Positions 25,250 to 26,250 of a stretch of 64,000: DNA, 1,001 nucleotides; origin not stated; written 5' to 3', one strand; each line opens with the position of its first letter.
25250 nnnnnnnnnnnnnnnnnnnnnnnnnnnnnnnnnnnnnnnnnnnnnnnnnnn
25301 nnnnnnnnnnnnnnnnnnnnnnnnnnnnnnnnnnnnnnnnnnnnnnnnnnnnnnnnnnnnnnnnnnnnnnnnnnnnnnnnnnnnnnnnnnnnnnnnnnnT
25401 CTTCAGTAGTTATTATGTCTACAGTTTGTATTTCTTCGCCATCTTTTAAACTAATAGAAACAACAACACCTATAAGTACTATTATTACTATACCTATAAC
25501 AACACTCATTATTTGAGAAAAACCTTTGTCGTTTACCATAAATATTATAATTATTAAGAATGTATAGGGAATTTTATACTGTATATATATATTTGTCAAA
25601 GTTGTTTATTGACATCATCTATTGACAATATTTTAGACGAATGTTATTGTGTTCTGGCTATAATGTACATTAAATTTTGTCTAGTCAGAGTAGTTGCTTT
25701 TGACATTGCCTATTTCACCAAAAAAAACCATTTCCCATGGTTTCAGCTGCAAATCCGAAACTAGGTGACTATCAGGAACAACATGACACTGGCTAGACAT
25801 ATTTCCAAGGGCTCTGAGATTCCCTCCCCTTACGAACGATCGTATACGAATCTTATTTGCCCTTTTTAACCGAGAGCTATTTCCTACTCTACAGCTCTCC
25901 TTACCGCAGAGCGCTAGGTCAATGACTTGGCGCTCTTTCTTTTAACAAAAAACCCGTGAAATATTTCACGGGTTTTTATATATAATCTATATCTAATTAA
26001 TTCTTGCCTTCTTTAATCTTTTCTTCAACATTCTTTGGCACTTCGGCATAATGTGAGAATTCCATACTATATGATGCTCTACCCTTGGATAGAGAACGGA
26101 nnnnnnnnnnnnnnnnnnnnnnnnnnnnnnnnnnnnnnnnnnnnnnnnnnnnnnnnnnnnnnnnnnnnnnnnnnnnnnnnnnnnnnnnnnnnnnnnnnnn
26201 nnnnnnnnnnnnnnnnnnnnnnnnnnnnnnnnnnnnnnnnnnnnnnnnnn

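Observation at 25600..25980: Second GC-enriched ORF-free structured region wedged between fusA and an inserted gene pair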

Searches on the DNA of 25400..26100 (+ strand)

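Call 5: search_rna_families(source=window, start=25400, end=26100, threshold=evalue, max_evalue=10, show_alignments=3)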
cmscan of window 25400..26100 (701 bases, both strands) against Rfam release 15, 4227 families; matches with E-value up to 10: 16.
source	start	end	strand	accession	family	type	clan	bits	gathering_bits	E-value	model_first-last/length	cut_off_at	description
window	25904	25979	+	RF00512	Leu_leader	Cis-reg; leader;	-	30.1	50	0.00038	1-148/148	no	Leucine operon leader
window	25909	25984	+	RF02064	STnc370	Gene; sRNA;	-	27.2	54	0.24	1-71/71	no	Enterobacterial sRNA STnc370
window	25946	25978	-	RF03535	TEG147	Cis-reg;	-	23.2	56.1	0.057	1-60/60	no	Staphylococcus aureus small RNA TEG147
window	25935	25997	-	RF01730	Termite-leu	Cis-reg;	-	22.8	51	0.019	1-78/78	no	Termite-leu RNA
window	25941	26021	-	RF02064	STnc370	Gene; sRNA;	-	21.5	54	3.6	1-71/71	no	Enterobacterial sRNA STnc370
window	25945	25996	-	RF02891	AgrB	Gene; antisense;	-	20.4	40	0.76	1-84/84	no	ArsR-gov region gene B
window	25944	26003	-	RF00514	His_leader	Cis-reg; leader;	-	20.3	49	0.73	1-126/126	no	Histidine operon leader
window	25832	25981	+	RF02672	SprX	Gene; sRNA;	-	17.8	80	0.24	1-151/151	no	Small pathogenicity island RNA X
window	25926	26062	-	RF00225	IRES_Tobamo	Cis-reg; IRES;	-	16.8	50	6.9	1-151/151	no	Tobamovirus internal ribosome entry site (IRES)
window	25949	25981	-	RF00512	Leu_leader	Cis-reg; leader;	-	16.2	50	1.4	115-145/148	no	Leucine operon leader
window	25929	26014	+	RF01770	rimP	Cis-reg; leader;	-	15.8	47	9.5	1-102/102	no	Gammaprotebacteria rimP leader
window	25951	26059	-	RF02857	30_255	Gene; sRNA;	-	15.7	197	9.8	1-213/213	no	Leptospira sRNA 30_255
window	25948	25988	-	RF02672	SprX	Gene; sRNA;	-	15.2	80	1.1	107-147/151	no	Small pathogenicity island RNA X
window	25903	25962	+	RF02060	STnc410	Gene; sRNA;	-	13.5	50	2.9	1-158/158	no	Enterobacterial sRNA STnc410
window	25881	25896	-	RF02914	DUF805b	Cis-reg;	CL00115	10.8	35.6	6.1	1-35/35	no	DUF805b RNA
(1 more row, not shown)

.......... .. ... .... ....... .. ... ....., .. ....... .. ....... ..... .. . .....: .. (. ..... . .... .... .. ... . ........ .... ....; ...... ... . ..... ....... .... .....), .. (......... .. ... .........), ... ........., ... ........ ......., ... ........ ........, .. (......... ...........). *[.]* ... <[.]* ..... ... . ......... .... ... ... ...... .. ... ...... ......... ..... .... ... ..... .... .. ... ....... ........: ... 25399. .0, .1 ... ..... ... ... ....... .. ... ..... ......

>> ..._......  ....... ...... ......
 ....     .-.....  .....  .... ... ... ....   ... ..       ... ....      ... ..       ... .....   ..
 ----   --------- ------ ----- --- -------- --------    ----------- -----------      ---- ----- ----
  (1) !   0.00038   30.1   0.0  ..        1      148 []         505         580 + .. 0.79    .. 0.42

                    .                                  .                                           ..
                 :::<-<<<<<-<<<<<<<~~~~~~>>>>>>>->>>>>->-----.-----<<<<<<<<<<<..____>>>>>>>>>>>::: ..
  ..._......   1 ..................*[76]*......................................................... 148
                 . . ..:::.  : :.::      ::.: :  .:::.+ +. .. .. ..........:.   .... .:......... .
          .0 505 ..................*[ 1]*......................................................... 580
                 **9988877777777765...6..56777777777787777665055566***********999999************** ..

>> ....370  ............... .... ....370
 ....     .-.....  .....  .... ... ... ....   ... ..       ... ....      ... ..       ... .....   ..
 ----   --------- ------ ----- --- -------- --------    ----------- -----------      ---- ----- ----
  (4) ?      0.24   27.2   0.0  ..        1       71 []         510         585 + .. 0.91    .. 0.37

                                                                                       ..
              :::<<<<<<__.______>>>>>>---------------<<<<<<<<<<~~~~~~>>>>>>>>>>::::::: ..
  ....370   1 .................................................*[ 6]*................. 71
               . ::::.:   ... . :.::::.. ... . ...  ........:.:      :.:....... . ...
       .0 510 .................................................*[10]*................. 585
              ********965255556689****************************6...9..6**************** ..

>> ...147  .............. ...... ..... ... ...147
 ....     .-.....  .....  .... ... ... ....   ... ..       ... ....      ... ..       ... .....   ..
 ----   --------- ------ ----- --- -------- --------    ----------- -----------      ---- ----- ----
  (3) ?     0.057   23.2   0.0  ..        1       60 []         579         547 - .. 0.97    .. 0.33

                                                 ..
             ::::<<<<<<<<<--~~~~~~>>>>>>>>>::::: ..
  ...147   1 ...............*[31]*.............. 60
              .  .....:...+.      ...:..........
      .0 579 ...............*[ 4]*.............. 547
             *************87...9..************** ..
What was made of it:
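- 25947..25978 (.): Two-way terminator hairpin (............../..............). It is the fusA terminator on the minus strand and a back-up terminator for the RNA on the plus strand. All the weak Rfam matches centre on it (call 5).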

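Call 67: build_rna_model(alignment_id=A5, structure=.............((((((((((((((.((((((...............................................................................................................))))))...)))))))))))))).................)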
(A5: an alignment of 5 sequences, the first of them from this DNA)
Model R1 built from alignment A5 (5 sequences, 185 columns); structure: as given.
model positions 165; base pairs 20; branch points 0; effective number of sequences 2.78; information 0.59 bits per position. Calibrated on 0.2 Mb of random sequence (short: E-values are rough).
structure used (alignment columns):
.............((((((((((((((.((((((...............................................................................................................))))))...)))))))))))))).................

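Call 69: search_with_rna_model(model_id=R1, sources=[window, L001, L002, L003, L004, L005, L006, L007, L008, L009, L010, L011, L012, L013, L014, L015, L016, L017, L018, L019, L020, L021, L022, L023, L024, L025, L026, L027, L028, L029, L030, L031, L032, L033, L034, L035, L036, L037, L038, L039, L040, L041, L042, L043, L044, L045, L046, L047, L048, L049, L050, L051, L052, L053, L054, L055, L056, L057, L058, L059, L060, L061, L062, L063, L064, L065, L066, L067, L068, L069, L070, L071, L072, L073, L074, L075, L076, L077, L078, L079, L080, L081, L082, L084, L085, L086, L087, L088, L089, L098, L100, L101, L102], max_evalue=10, show_alignments=0)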
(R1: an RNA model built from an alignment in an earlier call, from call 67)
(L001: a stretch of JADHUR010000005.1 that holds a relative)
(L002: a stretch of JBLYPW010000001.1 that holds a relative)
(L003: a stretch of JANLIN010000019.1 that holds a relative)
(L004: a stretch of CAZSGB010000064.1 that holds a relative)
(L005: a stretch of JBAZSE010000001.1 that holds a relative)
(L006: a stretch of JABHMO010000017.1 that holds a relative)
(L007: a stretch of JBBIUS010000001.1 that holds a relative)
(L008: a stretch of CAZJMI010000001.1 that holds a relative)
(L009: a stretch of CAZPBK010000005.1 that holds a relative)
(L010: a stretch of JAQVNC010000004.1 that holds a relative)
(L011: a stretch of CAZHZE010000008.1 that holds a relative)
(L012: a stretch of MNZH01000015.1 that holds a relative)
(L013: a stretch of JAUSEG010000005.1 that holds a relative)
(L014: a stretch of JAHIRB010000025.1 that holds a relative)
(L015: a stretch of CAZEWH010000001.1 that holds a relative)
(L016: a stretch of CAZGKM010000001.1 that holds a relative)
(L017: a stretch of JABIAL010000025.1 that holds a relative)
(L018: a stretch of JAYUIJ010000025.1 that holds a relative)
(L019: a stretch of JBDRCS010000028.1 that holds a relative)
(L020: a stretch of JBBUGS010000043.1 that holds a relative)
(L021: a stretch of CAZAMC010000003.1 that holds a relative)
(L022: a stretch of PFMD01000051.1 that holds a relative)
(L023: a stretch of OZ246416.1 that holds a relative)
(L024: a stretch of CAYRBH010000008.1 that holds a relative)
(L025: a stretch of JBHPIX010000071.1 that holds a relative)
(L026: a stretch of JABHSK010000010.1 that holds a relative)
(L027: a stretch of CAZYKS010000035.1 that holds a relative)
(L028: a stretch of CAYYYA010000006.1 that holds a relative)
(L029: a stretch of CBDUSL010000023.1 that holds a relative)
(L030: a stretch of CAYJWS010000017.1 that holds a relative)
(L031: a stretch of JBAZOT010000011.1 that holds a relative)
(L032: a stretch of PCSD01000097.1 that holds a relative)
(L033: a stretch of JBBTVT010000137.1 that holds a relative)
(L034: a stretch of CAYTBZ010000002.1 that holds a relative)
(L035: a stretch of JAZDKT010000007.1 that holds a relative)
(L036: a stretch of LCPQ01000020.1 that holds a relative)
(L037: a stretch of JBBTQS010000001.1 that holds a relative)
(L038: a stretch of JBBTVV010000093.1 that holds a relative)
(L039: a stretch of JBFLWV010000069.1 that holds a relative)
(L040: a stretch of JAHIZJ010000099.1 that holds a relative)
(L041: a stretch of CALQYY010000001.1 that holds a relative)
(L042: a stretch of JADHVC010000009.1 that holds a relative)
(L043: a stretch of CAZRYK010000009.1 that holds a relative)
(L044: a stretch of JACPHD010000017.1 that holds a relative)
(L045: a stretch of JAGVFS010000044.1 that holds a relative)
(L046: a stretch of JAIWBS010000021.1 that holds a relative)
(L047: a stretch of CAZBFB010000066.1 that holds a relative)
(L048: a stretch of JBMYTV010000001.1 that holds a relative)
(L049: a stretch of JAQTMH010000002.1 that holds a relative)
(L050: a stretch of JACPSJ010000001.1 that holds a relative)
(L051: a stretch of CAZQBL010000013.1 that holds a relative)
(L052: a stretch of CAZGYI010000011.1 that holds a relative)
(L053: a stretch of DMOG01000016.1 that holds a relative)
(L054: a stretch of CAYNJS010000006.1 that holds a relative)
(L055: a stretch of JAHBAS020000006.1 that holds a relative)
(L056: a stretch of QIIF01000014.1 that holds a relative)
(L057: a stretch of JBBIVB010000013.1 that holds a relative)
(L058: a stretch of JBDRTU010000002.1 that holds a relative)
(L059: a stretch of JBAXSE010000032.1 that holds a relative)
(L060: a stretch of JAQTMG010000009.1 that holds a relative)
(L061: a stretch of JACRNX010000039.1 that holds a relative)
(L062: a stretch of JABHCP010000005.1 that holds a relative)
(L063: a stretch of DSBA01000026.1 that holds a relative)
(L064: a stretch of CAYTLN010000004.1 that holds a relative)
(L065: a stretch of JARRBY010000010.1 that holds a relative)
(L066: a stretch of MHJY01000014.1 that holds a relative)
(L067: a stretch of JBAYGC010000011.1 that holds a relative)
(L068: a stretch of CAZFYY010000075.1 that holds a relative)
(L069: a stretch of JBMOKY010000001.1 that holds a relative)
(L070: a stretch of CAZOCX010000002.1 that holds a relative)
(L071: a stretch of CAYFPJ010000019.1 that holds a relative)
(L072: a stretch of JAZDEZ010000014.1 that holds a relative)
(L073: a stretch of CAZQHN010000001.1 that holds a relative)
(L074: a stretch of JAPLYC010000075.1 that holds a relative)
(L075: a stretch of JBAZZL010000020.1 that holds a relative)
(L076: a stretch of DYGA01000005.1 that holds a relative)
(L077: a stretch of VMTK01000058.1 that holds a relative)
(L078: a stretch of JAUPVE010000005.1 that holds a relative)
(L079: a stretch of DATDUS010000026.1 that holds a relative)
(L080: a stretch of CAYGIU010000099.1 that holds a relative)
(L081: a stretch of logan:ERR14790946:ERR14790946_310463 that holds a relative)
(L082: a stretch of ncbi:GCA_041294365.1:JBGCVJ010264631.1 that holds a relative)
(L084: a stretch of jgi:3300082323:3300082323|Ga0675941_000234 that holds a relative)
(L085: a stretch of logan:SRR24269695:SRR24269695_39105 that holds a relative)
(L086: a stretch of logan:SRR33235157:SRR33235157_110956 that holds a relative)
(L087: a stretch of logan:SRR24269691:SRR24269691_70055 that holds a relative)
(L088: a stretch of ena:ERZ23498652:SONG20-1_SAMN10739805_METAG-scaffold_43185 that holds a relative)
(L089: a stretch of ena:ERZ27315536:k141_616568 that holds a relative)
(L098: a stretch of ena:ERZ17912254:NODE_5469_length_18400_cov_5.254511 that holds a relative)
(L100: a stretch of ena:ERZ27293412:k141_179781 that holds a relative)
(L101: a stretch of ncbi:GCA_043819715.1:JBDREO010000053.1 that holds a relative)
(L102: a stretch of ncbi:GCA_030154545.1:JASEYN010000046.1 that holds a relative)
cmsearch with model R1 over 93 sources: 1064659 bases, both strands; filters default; matches with E-value up to 10: 22.
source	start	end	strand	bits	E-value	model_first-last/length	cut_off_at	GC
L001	7546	7724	-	164.1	7.6e-41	1-165/165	no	0.39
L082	4695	4872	-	162.4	2.2e-40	1-165/165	no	0.43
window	25666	25811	+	137.4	1.6e-33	1-165/165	no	0.38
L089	264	386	-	87.5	6.9e-20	1-165/165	no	0.29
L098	6150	6273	-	83.9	6.7e-19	1-165/165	no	0.33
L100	5133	5256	-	83.9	6.7e-19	1-165/165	no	0.33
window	25668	25811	-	26.5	0.0034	1-165/165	no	0.39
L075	5867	5976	-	18.9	0.4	1-165/165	no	0.31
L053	592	736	-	17.7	0.89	1-165/165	no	0.3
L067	3692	3843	-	17.6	0.94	1-165/165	no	0.32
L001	10953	11005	+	17.6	0.95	1-165/165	no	0.36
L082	8100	8152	+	17.6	0.95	1-165/165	no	0.36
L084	90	224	-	16.9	1.5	1-165/165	no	0.3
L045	2469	2610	-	16.1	2.4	1-165/165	no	0.32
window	1171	1216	+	16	2.5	1-165/165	no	0.22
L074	1954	2024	-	15.7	3.1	36-129/165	no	0.35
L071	4420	4460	-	15.1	4.4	1-165/165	no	0.22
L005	4389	4518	-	15.1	4.4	1-165/165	no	0.29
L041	18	113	+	15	4.8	32-131/165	no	0.26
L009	10651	10748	-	14.8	5.3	1-165/165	no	0.31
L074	669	795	+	14.6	6.3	1-165/165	no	0.34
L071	4575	4618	-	14.5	6.5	1-165/165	no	0.34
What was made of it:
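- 25678..25799 (+): Domain D1, a long irregular hairpin closed by stem P1 (25678-25688 pairs with 25789-25799, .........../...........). The D1 covariance model scores 84-164 bits on the five sequences it was built from and nothing significant elsewhere, so this shows specificity, not independent detection (call 69).
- The D1 covariance model does not recover L084 or L101 (call 69).
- Tried and rejected: It found no homologues beyond its training set in 1.06 Mb, and it did not recover L084 or L101 (calls 67, 69).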
